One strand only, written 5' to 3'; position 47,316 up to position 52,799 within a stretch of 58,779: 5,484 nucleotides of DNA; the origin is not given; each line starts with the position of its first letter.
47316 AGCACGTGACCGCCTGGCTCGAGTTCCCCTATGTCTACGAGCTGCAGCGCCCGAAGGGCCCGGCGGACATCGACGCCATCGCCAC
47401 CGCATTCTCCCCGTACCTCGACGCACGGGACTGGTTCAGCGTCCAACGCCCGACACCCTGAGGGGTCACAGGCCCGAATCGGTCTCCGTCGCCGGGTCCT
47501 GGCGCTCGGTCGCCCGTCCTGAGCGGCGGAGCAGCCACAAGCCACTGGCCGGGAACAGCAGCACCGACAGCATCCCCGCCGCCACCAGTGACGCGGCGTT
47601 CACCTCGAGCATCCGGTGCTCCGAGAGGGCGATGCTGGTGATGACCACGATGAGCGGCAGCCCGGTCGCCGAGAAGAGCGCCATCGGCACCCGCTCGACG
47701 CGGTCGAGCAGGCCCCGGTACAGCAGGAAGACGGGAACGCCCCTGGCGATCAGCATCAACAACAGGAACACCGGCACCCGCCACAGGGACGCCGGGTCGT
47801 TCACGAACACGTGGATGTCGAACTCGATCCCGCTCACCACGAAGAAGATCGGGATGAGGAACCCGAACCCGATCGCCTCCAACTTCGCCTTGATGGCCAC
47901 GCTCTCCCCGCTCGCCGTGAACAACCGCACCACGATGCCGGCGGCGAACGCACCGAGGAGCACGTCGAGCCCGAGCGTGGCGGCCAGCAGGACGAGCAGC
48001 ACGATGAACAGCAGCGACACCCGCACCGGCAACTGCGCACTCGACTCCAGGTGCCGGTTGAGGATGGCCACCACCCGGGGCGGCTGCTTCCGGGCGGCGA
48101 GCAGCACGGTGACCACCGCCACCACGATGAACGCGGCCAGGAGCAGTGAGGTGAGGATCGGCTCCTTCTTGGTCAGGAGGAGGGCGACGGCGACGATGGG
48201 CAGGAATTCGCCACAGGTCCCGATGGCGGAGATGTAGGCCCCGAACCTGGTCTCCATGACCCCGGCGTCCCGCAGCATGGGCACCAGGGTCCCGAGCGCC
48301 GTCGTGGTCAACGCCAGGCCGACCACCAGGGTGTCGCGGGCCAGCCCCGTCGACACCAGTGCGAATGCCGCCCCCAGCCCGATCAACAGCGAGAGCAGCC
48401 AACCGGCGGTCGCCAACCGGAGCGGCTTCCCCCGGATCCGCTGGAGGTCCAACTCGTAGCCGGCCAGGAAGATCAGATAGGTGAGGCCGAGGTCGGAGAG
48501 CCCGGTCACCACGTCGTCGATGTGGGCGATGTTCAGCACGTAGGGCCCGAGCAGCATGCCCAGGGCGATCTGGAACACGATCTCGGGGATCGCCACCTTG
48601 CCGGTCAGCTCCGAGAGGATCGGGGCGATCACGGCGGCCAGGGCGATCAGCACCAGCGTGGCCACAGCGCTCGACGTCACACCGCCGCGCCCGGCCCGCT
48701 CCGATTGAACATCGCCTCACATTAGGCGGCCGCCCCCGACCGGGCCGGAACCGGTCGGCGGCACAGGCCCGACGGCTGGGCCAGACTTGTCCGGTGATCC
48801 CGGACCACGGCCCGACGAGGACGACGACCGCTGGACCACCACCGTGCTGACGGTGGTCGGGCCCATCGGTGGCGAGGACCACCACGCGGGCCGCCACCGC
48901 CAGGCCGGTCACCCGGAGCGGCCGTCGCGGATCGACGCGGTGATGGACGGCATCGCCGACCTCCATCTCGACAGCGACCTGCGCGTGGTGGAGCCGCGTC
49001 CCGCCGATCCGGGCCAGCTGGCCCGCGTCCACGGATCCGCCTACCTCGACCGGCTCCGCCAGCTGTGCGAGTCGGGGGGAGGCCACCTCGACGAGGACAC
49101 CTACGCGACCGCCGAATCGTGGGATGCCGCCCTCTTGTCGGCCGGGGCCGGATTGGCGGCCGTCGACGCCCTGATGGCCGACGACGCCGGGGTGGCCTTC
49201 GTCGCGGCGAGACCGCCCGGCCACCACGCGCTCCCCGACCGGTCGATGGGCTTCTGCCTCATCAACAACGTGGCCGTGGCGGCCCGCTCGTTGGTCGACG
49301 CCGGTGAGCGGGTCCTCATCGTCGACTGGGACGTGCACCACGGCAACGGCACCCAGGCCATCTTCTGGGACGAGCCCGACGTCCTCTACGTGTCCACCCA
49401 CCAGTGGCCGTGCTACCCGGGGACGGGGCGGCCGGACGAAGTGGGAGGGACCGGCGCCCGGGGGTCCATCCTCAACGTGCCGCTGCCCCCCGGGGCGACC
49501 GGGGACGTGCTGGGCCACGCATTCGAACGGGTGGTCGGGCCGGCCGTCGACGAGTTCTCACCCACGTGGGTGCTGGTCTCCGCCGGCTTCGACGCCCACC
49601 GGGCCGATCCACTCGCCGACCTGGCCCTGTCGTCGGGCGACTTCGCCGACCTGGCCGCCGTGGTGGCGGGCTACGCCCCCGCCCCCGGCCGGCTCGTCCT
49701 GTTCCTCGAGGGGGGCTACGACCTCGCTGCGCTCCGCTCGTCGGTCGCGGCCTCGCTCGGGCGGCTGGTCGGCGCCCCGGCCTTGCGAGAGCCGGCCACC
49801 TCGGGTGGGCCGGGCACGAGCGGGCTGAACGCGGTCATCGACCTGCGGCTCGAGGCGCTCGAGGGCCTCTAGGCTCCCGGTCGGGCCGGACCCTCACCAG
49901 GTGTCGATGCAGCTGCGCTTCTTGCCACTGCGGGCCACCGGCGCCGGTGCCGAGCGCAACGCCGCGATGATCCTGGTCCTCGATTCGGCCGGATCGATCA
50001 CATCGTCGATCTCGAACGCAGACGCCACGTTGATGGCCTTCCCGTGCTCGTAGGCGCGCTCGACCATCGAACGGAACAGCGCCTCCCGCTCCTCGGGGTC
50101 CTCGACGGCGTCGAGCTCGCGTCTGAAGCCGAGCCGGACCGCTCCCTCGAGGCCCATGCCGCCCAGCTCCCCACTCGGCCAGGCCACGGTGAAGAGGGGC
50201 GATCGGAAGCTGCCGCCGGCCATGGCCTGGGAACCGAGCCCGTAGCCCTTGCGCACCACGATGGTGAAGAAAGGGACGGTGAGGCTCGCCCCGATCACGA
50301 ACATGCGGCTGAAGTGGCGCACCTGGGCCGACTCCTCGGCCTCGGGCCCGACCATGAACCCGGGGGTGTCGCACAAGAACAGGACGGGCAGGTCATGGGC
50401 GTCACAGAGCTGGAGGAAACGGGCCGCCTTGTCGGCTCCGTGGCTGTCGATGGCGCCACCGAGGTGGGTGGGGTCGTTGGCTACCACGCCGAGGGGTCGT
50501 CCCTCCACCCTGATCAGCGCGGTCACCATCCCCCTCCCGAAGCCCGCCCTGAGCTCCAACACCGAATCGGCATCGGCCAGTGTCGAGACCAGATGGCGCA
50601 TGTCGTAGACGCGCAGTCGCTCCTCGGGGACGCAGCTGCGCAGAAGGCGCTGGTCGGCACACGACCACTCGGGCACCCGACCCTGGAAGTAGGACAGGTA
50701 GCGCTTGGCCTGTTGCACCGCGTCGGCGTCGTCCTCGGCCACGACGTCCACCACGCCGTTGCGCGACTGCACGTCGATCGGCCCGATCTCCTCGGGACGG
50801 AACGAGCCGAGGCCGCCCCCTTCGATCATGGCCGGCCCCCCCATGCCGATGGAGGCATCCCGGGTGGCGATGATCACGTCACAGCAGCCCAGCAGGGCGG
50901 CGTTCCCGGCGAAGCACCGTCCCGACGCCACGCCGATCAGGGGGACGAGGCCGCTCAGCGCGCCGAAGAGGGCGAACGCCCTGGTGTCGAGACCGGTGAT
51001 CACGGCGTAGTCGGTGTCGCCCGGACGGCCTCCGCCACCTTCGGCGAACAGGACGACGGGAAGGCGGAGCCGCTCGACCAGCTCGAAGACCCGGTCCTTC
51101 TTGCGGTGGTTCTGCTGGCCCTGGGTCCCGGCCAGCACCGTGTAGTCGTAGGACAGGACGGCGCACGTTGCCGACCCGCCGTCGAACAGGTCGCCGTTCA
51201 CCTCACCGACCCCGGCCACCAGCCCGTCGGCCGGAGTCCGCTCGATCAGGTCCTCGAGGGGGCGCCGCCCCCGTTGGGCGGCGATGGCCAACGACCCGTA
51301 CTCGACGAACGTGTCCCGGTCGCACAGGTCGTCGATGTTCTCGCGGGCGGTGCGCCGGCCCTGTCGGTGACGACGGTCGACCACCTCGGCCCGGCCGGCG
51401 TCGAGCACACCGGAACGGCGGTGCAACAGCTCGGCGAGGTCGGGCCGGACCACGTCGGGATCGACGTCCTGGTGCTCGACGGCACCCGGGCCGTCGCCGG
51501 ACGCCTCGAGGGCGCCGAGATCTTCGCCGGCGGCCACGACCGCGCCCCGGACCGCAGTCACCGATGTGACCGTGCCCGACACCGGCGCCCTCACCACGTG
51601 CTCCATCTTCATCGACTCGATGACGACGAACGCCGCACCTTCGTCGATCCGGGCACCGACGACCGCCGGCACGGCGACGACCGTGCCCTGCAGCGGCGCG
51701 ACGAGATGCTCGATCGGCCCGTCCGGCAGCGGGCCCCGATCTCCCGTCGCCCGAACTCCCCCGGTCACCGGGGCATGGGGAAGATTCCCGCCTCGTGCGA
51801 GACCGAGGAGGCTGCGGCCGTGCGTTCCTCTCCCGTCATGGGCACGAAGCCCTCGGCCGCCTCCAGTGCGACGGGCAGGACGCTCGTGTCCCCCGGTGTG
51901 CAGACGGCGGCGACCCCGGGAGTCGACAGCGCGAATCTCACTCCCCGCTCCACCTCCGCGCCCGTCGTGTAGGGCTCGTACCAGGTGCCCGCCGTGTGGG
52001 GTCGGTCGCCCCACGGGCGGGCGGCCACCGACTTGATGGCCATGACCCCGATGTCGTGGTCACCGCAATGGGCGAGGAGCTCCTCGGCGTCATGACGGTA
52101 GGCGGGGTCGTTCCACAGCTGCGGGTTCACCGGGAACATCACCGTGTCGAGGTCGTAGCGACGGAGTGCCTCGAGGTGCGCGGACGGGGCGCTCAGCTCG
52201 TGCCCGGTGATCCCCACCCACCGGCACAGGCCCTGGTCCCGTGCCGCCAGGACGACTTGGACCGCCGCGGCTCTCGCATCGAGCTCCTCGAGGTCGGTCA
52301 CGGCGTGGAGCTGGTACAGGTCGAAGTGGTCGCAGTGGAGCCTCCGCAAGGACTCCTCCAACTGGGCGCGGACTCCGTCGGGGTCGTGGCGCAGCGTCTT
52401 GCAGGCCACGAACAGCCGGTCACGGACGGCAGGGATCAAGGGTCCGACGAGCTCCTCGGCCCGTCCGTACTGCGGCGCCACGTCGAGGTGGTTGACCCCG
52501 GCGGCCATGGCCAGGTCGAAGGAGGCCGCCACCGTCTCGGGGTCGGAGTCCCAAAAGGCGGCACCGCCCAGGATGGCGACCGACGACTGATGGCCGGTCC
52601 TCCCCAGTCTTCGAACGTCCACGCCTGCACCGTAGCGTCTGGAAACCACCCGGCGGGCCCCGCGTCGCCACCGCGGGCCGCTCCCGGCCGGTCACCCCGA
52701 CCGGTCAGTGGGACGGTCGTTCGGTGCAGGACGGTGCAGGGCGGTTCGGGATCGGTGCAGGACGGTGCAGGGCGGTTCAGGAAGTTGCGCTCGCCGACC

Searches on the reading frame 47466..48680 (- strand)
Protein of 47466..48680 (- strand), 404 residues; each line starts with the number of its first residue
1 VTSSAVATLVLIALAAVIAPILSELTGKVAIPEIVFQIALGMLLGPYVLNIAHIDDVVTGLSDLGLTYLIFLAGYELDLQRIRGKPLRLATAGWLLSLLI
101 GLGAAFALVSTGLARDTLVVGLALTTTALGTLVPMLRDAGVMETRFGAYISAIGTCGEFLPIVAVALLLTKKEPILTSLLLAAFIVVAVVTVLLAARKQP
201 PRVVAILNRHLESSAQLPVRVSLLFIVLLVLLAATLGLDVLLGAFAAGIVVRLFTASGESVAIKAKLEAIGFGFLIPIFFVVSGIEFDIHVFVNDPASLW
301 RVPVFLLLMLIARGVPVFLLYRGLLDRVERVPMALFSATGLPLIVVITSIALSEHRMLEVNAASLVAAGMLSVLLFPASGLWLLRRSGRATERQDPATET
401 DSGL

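Call 48: search_protein_families(library=pfam, proteins=[window:47466-48680:-], max_evalue=0.001)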
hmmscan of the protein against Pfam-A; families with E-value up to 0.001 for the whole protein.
window:47466-48680:- (404 aa): 1 family
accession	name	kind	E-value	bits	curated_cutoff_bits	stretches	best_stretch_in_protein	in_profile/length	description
PF00999.27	Na_H_Exchanger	-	1.3e-51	176.1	26.2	1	14-383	2-372/375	Sodium/hydrogen exchanger, transmembrane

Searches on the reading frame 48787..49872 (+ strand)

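Call 48: search_protein_families(library=pfam, proteins=[window:48787-49872:+], max_evalue=0.001)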
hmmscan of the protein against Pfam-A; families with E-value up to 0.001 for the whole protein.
window:48787-49872:+ (361 aa): 1 family
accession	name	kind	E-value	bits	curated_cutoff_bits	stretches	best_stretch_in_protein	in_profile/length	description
PF00850.24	Hist_deacetyl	-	1.9e-88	297.1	27.9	1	42-324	1-295/298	Histone deacetylase domain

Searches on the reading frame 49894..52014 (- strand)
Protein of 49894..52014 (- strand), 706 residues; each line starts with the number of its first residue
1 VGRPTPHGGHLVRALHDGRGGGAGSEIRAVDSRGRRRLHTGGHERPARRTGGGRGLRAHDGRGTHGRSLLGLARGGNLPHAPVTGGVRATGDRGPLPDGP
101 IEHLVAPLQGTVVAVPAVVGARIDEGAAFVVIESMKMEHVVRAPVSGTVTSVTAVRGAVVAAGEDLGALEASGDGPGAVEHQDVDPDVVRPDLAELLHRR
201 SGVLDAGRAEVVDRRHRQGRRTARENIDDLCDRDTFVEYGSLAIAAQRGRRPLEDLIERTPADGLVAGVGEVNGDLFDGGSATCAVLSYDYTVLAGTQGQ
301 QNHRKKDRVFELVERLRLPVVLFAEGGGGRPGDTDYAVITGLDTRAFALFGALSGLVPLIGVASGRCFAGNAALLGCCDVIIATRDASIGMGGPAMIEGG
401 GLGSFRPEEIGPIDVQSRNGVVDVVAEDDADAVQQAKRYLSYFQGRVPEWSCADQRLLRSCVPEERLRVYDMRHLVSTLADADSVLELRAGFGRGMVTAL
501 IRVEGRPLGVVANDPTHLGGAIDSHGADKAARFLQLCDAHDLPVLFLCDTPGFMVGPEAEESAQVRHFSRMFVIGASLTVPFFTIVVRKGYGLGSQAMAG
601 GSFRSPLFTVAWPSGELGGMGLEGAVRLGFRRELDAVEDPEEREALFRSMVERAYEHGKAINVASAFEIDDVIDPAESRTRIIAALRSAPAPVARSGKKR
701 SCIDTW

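Call 48: search_protein_families(library=pfam, proteins=[window:49894-52014:-], max_evalue=0.001)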
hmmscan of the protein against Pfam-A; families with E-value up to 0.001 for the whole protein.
window:49894-52014:- (706 aa): 3 families
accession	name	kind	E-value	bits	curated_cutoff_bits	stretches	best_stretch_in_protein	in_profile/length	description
PF01039.27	Carboxyl_trans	-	7.8e-75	252.8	22.3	1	215-688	2-477/493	Carboxyl transferase domain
PF03255.19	ACCA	-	9.1e-11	41.9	23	1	523-599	129-205/310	Acetyl co-enzyme A carboxylase carboxyltransferase-like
PF00364.28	Biotin_lipoyl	-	6.8e-10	39.1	22.1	1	105-166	4-70/73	Biotin-requiring enzyme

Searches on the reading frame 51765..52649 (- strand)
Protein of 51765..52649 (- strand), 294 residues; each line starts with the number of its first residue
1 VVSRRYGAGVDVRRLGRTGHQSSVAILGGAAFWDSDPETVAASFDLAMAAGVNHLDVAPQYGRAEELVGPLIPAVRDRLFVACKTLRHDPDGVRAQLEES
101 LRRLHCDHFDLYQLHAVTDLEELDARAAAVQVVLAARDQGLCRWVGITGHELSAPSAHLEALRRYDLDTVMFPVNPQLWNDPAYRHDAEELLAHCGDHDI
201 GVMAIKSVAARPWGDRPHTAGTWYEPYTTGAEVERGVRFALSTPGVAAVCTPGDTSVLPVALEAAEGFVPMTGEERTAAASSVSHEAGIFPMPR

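Call 3: search_protein_families(library=pfam, proteins=[window:51765-52649:-], max_evalue=0.01)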
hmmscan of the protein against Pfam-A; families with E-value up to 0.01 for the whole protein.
window:51765-52649:- (294 aa): 1 family
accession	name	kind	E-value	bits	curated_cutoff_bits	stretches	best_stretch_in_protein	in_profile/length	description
PF00248.27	Aldo_ket_red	-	1.2e-22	80.8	24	1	27-209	4-193/291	Aldo/keto reductase family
